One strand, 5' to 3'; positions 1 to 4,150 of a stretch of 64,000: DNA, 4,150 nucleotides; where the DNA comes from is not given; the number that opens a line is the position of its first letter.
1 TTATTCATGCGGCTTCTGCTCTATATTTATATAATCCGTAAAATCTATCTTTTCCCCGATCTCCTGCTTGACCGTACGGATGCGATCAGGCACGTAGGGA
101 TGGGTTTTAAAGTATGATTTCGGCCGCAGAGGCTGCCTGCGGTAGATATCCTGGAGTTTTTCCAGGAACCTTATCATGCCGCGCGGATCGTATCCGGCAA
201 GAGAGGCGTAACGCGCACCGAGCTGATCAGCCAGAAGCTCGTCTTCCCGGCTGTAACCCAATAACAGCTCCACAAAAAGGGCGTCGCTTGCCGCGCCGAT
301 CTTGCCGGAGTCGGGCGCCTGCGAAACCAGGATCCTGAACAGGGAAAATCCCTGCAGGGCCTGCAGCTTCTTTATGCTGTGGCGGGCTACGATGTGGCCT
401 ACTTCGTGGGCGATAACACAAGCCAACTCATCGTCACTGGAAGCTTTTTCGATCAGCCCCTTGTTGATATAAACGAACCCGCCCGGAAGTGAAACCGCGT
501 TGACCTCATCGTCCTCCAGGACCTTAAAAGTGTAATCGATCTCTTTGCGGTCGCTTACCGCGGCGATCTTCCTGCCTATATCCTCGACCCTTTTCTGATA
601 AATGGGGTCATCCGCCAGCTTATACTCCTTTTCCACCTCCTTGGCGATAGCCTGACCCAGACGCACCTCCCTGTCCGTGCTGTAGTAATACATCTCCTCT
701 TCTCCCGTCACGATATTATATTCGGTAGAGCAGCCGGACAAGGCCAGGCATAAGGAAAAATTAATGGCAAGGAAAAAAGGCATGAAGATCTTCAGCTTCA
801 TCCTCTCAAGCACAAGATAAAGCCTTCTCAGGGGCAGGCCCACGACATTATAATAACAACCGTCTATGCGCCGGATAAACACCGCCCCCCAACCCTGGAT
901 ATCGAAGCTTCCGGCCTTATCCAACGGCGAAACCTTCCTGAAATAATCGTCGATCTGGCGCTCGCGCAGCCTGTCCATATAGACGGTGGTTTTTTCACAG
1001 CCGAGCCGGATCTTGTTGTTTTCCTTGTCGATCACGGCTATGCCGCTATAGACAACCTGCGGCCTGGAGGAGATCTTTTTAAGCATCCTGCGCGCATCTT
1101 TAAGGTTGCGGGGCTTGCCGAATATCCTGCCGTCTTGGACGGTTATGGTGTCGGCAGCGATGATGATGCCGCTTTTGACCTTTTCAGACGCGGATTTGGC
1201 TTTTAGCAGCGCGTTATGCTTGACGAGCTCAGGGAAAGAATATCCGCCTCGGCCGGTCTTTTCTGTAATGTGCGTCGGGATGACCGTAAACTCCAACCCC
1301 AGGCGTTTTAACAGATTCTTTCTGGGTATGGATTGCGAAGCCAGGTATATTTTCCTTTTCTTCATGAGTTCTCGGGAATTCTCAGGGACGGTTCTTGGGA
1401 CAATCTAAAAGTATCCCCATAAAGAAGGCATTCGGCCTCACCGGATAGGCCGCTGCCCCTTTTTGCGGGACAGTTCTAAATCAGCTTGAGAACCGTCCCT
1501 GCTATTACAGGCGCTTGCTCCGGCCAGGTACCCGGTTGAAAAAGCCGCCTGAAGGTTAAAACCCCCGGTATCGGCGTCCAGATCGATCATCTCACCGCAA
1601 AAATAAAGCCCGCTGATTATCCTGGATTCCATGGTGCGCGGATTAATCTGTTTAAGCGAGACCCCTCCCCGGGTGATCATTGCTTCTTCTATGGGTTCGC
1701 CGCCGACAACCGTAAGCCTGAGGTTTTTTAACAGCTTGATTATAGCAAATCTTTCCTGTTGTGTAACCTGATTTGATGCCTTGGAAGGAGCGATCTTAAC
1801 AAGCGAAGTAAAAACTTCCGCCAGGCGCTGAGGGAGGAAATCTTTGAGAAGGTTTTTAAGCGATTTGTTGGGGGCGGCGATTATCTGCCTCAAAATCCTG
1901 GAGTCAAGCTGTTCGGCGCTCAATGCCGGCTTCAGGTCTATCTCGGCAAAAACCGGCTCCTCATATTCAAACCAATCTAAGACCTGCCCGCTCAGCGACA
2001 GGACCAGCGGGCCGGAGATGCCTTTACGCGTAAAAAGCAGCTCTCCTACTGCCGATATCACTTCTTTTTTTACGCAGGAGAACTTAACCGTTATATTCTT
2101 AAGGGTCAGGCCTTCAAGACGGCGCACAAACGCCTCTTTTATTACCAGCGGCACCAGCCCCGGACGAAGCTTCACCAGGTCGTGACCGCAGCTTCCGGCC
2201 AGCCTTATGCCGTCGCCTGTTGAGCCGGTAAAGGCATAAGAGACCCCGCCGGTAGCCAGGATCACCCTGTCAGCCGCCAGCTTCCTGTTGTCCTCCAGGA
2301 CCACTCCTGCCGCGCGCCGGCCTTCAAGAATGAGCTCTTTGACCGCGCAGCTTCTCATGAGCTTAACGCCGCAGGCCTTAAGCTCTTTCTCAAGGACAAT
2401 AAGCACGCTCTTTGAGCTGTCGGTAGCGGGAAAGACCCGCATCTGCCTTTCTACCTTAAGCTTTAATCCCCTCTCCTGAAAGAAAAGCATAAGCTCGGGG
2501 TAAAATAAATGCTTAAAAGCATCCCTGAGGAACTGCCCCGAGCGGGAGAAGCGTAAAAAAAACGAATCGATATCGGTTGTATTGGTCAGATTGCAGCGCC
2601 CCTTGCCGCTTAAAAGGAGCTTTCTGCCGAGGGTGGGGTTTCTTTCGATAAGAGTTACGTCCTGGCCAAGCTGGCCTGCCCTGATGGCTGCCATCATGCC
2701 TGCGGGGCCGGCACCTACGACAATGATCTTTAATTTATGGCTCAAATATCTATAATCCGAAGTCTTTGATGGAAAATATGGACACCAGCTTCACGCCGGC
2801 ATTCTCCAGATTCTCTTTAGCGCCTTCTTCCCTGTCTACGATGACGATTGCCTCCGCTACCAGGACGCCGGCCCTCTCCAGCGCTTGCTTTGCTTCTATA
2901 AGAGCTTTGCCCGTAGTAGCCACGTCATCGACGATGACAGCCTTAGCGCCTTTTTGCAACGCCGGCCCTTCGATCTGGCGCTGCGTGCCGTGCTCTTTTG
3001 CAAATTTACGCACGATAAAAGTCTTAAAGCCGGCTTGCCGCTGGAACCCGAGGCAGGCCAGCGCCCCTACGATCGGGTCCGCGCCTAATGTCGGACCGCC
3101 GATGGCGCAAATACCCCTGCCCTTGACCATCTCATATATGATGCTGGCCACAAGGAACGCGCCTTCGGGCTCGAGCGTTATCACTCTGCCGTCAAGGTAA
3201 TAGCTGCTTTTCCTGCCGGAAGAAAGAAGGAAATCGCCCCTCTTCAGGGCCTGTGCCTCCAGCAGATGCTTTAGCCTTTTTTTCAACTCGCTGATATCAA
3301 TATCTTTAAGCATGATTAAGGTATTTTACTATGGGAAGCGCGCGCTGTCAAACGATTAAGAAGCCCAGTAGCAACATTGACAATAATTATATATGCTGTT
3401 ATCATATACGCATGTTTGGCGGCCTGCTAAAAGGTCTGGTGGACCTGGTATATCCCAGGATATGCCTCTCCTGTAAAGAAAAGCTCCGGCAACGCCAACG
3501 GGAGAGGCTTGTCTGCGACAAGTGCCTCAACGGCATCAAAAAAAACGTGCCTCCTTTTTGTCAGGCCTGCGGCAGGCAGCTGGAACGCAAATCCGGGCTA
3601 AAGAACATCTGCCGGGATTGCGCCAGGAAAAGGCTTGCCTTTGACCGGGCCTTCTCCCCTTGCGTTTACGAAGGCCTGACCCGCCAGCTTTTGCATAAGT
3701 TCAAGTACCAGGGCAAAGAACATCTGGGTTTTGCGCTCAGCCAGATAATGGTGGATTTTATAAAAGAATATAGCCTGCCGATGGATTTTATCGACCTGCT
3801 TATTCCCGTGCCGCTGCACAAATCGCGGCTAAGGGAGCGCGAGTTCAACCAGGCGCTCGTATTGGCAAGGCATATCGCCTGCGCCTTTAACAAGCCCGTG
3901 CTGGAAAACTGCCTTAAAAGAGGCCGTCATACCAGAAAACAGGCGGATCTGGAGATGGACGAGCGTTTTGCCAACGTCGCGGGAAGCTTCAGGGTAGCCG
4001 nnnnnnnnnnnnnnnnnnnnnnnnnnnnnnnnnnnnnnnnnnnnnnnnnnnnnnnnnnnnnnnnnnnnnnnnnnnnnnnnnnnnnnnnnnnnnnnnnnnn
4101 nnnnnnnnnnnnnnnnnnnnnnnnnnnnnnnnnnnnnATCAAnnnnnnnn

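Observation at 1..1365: Maf pyrophosphatase and an M48 lipoprotein peptidase in one uninterrupted reading frame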

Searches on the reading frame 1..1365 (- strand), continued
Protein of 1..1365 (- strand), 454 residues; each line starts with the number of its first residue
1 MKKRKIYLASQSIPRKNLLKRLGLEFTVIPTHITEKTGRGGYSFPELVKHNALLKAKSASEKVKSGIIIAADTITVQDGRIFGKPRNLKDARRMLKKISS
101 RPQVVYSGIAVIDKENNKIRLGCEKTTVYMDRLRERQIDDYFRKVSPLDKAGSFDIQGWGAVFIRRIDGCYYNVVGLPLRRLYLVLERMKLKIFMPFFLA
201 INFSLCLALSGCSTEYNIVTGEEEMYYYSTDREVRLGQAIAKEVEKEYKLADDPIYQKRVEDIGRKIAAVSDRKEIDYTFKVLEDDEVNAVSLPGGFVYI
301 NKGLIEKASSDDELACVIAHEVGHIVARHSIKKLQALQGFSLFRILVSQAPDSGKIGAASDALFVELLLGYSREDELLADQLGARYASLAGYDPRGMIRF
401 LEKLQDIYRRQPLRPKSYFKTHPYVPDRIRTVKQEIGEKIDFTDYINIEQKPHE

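Call 47: find_homologous_proteins(query=P0124, max_evalue=1e-20)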
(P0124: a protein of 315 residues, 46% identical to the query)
Query P0124 (315 aa): 1853 proteins with E <= 1e-20 among 7595 candidates; the best 120 are listed.
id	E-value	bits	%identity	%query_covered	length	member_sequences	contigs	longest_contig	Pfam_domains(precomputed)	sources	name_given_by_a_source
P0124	2.8e-204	695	100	100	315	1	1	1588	PF01435.25,PF02545.20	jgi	-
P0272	1.3e-132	460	62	100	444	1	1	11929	PF01435.25,PF02545.20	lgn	-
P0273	7.8e-131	454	61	100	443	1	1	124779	PF01435.25,PF02545.20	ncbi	-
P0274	1.0e-130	454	63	100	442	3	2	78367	PF01435.25,PF02545.20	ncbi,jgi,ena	-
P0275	2.6e-130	452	64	100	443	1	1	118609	PF01435.25,PF02545.20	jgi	-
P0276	4.7e-130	452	61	100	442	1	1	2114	PF01435.25,PF02545.20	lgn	-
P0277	8.3e-130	451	62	100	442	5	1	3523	PF01435.25,PF02545.20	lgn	-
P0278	4.0e-129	449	60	100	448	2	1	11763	PF01435.25,PF02545.20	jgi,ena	-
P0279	9.8e-129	447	59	100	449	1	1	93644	PF01435.25,PF02545.20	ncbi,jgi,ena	-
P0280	1.9e-128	446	62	100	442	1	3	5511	PF01435.25,PF02545.20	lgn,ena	-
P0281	4.3e-128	445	60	100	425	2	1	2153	PF01435.25,PF02545.20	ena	-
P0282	4.6e-128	445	60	100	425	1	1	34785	PF01435.25,PF02545.20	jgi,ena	-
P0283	5.0e-128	445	60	100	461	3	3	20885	PF01435.25,PF02545.20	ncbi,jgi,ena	-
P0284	1.1e-127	444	62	100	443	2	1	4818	PF01435.25,PF02545.20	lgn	-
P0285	1.3e-127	444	60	100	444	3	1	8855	PF01435.25,PF02545.20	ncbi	-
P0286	1.5e-127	443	64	100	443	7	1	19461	PF01435.25,PF02545.20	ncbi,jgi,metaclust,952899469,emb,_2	jgi:septum formation protein|metaclust:\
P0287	1.7e-127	443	60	100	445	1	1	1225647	PF01435.25,PF02545.20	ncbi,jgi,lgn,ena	ncbi:MAG: Maf family nucleotide pyrophosphatase [Candidatus Omnitrophota bacterium]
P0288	5.3e-127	442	63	100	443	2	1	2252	PF01435.25,PF02545.20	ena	-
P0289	1.8e-126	440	60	100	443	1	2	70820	PF01435.25,PF02545.20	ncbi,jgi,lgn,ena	-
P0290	2.5e-126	439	60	100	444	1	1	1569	PF01435.25,PF02545.20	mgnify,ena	mgnify:CR=1 FL=1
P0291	3.4e-126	439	59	99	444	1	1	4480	PF01435.25,PF02545.20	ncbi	-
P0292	6.6e-126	438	61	100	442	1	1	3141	PF01435.25,PF02545.20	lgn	-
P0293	7.3e-126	438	61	100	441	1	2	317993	PF01435.25,PF02545.20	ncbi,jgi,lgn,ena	-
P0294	2.0e-125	436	61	100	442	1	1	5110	PF01435.25,PF02545.20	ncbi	-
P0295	2.1e-125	436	62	100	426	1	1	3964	PF01435.25,PF02545.20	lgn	-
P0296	3.5e-125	436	60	100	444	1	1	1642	PF01435.25,PF02545.20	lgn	-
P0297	4.1e-125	435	59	100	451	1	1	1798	PF01435.25,PF02545.20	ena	-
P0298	6.1e-125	435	62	100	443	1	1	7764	PF01435.25,PF02545.20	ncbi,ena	-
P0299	1.6e-124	433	61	100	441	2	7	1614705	PF01435.25,PF02545.20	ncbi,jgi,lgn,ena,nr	ncbi:MAG TPA: Maf family nucleotide pyrophosphatase [Candidatus Omnitrophota bacterium]|nr:Maf famil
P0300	2.4e-124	433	60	100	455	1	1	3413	PF01435.25,PF02545.20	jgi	-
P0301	3.7e-124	432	61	100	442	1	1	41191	PF01435.25,PF02545.20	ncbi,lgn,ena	-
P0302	1.1e-123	431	61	100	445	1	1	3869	PF01435.25,PF02545.20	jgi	jgi:septum formation protein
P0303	1.5e-123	430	60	100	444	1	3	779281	PF01435.25,PF02545.20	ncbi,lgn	-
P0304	1.6e-123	430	61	100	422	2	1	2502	PF01435.25,PF02545.20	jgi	-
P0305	2.0e-123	430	61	100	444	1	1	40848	PF01435.25,PF02545.20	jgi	jgi:septum formation protein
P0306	2.6e-123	429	61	100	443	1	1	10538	PF01435.25,PF02545.20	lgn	-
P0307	3.9e-123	429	60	100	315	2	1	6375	PF01435.25,PF02545.20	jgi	-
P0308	6.0e-123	428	59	100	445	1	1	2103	PF01435.25,PF02545.20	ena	-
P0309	7.7e-123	428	60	100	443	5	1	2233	PF01435.25,PF02545.20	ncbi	-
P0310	8.2e-123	428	60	100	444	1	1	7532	PF01435.25,PF02545.20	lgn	-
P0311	2.6e-122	426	62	100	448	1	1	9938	PF01435.25,PF02545.20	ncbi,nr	ncbi:MAG: septum formation protein Maf [Candidatus Omnitrophica bacterium]|nr:septum formation prote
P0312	3.2e-122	426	59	100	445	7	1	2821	PF01435.25,PF02545.20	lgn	-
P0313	3.2e-122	426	60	100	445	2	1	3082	PF01435.25,PF02545.20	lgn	-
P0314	4.1e-122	426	61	100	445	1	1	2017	PF01435.25,PF02545.20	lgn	-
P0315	5.3e-122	425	59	100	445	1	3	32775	PF01435.25,PF02545.20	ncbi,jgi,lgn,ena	-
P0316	1.4e-121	424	60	100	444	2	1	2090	PF01435.25,PF02545.20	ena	-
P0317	1.6e-121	424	59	100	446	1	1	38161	PF01435.25,PF02545.20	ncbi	-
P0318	3.1e-121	423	60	100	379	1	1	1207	PF01435.25,PF02545.20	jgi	jgi:Zn-dependent protease with chaperone function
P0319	3.5e-121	422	60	100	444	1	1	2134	PF01435.25,PF02545.20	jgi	jgi:septum formation protein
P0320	3.7e-121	422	59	100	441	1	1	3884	PF01435.25,PF02545.20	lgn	-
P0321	4.8e-121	422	58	100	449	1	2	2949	PF01435.25,PF02545.20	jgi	-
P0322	9.3e-121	421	59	100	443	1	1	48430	PF01435.25,PF02545.20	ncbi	-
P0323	1.3e-120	421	58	100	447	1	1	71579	PF01435.25,PF02545.20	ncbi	-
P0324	3.9e-120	419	58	100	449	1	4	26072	PF01435.25,PF02545.20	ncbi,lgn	-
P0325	4.7e-120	419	58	100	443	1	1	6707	PF01435.25,PF02545.20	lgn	-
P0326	1.0e-119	418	58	99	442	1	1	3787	PF01435.25,PF02545.20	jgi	jgi:septum formation protein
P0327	1.0e-119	418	59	100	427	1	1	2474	PF01435.25,PF02545.20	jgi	jgi:MAF protein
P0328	1.4e-119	417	58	100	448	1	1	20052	PF01435.25,PF02545.20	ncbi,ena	-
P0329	1.8e-119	417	58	100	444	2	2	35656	PF01435.25,PF02545.20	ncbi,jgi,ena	-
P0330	2.2e-119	417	59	99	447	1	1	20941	PF01435.25,PF02545.20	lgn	-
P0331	1.9e-118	413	56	100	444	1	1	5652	PF01435.25,PF02545.20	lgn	-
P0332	2.1e-118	413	58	99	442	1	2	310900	PF01435.25,PF02545.20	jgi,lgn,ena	-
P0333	4.9e-118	412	58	99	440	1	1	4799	PF01435.25,PF02545.20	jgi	-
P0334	8.5e-118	411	57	100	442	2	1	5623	PF01435.25,PF02545.20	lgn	-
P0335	8.6e-118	411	57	100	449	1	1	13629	PF01435.25,PF02545.20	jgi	jgi:septum formation protein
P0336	8.9e-118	411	57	99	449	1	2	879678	PF01435.25,PF02545.20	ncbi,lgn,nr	ncbi:MAG: Maf family nucleotide pyrophosphatase [Candidatus Omnitrophota bacterium]|nr:Maf family nu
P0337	1.1e-117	411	59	99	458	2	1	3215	PF01435.25,PF02545.20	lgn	-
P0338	1.1e-117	411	57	100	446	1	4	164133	PF01435.25,PF02545.20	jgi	jgi:MAF protein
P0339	1.7e-117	410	55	100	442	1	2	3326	PF01435.25,PF02545.20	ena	-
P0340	1.7e-117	410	58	99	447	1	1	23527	PF01435.25,PF02545.20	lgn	-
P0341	1.9e-117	410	58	100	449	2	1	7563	PF01435.25,PF02545.20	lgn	-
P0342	2.1e-117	410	57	99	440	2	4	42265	PF01435.25,PF02545.20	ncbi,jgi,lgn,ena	-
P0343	2.4e-117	410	58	100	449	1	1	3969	PF01435.25,PF02545.20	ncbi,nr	ncbi:MAG: Maf family nucleotide pyrophosphatase [Candidatus Omnitrophica bacterium]|nr:Maf family nu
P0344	2.4e-117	410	58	99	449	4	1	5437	PF01435.25,PF02545.20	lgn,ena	-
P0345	2.9e-117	410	57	100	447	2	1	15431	PF01435.25,PF02545.20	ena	-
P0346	3.3e-117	409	56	100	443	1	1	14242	PF01435.25,PF02545.20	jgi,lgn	-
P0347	3.4e-117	409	55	100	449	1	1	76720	PF01435.25,PF02545.20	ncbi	ncbi:MAG: Maf family nucleotide pyrophosphatase [Candidatus Omnitrophota bacterium]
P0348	4.2e-117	409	58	100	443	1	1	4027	PF01435.25,PF02545.20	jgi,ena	-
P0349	7.3e-117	408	57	100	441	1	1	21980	PF01435.25,PF02545.20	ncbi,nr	ncbi:MAG: Maf and M48 domain-containing protein [Candidatus Omnitrophota bacterium]|nr:Maf and M48 d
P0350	1.1e-116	408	57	99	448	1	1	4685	PF01435.25,PF02545.20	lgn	-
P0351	1.2e-116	408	56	100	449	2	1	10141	PF01435.25,PF02545.20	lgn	-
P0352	1.3e-116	408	56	99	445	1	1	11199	PF01435.25,PF02545.20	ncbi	-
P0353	1.4e-116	407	56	100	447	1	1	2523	PF01435.25,PF02545.20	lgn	-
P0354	1.6e-116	407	56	100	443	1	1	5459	PF01435.25,PF02545.20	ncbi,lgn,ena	-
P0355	1.9e-116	407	56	100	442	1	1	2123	PF01435.25,PF02545.20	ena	-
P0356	2.1e-116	407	56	100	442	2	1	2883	PF01435.25,PF02545.20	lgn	-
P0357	6.7e-116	405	57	99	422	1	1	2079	PF01435.25,PF02545.20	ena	-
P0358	8.7e-116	405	56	100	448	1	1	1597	PF01435.25,PF02545.20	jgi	-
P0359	1.5e-115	404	58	100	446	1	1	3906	PF01435.25,PF02545.20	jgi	-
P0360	1.9e-115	404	57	100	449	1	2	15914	PF01435.25,PF02545.20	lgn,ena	-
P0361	4.7e-115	402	57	100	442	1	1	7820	PF01435.25,PF02545.20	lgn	-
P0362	5.1e-115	402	57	100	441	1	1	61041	PF01435.25,PF02545.20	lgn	-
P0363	7.8e-115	402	56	99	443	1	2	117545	PF01435.25,PF02545.20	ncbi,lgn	-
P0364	1.1e-114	401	55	99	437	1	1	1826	PF01435.25,PF02545.20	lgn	-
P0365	1.9e-114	400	56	99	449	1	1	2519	PF01435.25,PF02545.20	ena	-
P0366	2.1e-114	400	56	99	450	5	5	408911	PF01435.25,PF02545.20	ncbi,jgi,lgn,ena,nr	ncbi:MAG TPA: Maf family nucleotide pyrophosphatase [Candidatus Omnitrophota bacterium]|nr:Maf famil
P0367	3.0e-114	400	56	99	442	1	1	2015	PF01435.25,PF02545.20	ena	-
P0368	3.2e-114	400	49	100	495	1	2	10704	PF01435.25,PF02545.20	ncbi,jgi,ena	-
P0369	3.7e-114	399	56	99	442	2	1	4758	PF01435.25,PF02545.20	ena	-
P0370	4.2e-114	399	56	100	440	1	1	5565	PF01435.25,PF02545.20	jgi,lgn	-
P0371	9.4e-114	398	55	100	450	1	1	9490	PF01435.25,PF02545.20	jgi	-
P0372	1.2e-113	398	54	100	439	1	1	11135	PF01435.25,PF02545.20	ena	-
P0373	1.9e-113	397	57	100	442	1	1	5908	PF01435.25,PF02545.20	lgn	-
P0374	2.8e-113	397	56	99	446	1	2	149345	PF01435.25,PF02545.20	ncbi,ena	-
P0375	2.9e-113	397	56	100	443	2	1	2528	PF01435.25,PF02545.20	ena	-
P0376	3.0e-113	396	55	100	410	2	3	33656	PF01435.25,PF02545.20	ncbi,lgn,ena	-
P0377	3.3e-113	396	55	99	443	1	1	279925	PF01435.25,PF02545.20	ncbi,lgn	-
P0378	4.2e-113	396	55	99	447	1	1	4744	PF01435.25,PF02545.20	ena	-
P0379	5.0e-113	396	56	100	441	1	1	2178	PF01435.25,PF02545.20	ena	-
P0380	9.0e-113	395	57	99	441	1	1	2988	PF01435.25,PF02545.20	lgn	-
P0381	1.7e-112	394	54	99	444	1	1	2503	PF01435.25,PF02545.20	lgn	-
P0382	1.9e-112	394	55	99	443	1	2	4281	PF01435.25,PF02545.20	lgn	-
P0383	1.9e-112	394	55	99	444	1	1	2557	PF01435.25,PF02545.20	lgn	-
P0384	4.1e-112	393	57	99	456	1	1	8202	PF01435.25,PF02545.20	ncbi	ncbi:MAG: Maf family nucleotide pyrophosphatase, partial [Candidatus Omnitrophota bacterium]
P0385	5.9e-112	392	59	92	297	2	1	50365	PF01435.25,PF02545.20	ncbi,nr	ncbi:MAG: M48 family metalloprotease, partial [Candidatus Omnitrophica bacterium]|nr:M48 family meta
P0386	8.4e-112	392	57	94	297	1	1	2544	PF01435.25,PF02545.20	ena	-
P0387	1.3e-111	391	58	99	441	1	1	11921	PF01435.25,PF02545.20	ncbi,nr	ncbi:MAG: septum formation protein Maf [Candidatus Omnitrophica bacterium]|nr:septum formation prote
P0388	1.5e-111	391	54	99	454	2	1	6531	PF01435.25,PF02545.20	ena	-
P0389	1.8e-111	391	53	99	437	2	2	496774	PF01435.25,PF02545.20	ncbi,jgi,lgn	jgi:septum formation protein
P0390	7.6e-111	389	55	100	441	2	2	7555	PF01435.25,PF02545.20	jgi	jgi:MAF protein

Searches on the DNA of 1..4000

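Call 50: search_rna_families(source=window, start=1, end=4000, threshold=evalue, max_evalue=1)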
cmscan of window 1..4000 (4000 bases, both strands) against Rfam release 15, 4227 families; matches with E-value up to 1: 0.
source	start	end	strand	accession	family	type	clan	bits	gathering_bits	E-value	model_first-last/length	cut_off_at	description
